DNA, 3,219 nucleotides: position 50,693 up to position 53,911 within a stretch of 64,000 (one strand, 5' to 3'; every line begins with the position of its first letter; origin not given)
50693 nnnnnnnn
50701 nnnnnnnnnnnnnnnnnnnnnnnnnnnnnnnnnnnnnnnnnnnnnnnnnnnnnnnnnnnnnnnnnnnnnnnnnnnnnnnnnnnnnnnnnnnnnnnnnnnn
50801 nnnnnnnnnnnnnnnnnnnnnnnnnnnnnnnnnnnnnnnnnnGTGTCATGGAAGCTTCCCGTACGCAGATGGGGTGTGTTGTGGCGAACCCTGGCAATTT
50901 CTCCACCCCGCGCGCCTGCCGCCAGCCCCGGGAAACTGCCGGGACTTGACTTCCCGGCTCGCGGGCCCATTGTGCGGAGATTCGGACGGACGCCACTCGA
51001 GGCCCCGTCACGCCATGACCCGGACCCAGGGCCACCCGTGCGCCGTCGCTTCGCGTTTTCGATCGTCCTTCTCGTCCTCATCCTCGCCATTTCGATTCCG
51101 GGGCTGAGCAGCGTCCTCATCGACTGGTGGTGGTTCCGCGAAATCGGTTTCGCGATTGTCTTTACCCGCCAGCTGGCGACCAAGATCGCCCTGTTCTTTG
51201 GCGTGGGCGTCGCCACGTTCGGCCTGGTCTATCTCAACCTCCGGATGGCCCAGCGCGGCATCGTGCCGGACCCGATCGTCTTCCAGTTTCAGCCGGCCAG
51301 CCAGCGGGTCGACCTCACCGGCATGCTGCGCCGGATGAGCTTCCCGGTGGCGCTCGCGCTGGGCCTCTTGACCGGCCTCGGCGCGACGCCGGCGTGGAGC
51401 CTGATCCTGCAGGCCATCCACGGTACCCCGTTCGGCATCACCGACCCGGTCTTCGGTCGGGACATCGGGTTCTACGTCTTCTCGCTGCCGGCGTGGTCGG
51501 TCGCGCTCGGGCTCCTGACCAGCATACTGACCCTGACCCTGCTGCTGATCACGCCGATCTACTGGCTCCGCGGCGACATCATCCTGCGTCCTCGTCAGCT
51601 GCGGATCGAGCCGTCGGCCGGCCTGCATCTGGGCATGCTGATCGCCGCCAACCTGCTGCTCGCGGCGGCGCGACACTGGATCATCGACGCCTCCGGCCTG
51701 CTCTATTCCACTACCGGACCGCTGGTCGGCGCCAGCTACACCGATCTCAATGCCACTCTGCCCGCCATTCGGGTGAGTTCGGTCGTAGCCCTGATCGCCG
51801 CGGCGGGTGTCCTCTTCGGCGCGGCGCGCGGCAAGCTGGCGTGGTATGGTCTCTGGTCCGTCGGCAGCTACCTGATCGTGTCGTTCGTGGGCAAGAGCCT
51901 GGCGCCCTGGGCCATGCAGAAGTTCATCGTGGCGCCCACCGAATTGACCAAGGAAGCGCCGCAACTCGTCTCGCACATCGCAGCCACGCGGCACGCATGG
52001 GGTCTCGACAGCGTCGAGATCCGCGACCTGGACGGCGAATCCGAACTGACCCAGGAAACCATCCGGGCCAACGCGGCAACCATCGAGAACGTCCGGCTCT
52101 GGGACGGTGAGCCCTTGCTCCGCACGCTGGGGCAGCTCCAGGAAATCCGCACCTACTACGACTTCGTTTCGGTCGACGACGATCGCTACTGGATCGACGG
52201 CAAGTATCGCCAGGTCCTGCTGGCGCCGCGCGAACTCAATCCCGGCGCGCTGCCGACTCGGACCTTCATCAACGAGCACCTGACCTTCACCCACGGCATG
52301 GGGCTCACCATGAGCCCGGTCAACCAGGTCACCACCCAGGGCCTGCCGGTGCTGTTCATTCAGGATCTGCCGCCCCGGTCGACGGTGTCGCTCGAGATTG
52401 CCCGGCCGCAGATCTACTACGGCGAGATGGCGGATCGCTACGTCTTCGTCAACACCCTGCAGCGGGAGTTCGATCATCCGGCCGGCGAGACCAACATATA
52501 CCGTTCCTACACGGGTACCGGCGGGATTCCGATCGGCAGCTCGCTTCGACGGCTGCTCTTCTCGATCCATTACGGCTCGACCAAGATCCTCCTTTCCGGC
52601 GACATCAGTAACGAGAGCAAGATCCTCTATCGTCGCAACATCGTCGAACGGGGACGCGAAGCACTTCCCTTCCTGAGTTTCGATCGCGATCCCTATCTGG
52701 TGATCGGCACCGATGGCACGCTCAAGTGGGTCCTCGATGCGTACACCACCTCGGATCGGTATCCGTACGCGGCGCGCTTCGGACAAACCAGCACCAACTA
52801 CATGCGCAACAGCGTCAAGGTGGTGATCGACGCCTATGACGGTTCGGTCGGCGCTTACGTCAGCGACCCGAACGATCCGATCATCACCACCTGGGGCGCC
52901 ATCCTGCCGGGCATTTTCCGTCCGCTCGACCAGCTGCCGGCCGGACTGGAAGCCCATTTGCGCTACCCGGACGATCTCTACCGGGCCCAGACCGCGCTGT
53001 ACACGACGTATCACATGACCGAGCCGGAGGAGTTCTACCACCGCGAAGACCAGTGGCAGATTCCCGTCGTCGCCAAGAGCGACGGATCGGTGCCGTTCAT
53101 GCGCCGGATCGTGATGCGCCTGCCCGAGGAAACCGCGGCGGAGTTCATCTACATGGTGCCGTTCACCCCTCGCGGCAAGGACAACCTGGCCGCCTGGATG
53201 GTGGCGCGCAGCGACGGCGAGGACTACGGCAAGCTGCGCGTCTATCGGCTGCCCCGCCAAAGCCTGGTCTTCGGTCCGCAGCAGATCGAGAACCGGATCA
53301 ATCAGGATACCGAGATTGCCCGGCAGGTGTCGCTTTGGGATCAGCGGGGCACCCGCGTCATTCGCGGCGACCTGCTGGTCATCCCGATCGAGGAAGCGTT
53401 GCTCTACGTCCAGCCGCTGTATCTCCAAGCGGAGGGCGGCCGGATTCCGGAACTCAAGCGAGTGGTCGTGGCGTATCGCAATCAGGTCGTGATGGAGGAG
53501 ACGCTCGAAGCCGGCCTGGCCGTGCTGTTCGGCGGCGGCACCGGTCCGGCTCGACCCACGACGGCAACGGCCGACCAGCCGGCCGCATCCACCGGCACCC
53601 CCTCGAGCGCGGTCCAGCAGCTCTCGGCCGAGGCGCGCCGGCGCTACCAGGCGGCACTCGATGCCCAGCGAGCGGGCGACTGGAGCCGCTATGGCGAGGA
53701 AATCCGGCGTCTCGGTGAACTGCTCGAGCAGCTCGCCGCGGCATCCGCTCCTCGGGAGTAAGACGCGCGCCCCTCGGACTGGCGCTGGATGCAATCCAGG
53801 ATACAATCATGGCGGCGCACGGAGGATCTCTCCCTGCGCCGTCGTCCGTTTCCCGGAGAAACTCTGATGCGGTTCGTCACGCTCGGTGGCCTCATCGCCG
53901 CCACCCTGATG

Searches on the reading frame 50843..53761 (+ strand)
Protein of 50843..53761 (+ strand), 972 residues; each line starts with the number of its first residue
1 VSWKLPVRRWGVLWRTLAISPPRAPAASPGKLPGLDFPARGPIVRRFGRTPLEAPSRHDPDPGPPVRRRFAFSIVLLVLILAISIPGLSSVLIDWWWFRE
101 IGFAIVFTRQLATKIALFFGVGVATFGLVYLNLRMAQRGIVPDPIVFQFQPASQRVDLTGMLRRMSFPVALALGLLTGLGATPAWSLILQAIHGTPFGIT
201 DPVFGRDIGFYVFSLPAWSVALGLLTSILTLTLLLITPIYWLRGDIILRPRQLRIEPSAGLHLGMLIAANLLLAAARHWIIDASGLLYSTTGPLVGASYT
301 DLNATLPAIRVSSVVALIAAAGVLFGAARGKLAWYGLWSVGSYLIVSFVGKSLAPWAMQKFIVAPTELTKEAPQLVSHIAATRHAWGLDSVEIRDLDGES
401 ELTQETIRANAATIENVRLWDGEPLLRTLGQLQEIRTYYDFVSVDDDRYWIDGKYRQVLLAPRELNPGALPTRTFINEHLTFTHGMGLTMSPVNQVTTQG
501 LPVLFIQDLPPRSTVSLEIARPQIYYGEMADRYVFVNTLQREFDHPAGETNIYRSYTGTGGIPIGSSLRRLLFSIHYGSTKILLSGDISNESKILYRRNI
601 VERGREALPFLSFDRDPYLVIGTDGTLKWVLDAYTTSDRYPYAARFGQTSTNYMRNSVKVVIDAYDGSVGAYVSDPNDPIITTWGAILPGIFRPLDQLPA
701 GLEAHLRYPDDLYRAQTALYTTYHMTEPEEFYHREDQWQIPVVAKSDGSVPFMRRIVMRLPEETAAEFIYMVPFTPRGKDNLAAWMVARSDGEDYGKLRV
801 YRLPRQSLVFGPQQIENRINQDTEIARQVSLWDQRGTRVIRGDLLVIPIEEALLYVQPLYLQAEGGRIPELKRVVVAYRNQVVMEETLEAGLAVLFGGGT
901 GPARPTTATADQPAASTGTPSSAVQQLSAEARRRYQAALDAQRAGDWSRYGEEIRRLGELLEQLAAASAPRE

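Call 8: search_protein_families(library=pfam, proteins=[window:50843-53761:+], max_evalue=0.01)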
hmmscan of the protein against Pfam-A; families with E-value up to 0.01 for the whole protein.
window:50843-53761:+ (972 aa): 1 family
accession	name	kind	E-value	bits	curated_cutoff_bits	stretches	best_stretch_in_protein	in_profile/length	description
PF03699.18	UPF0182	-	3.7e-264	879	27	1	74-832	4-770/770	Uncharacterised protein family (UPF0182)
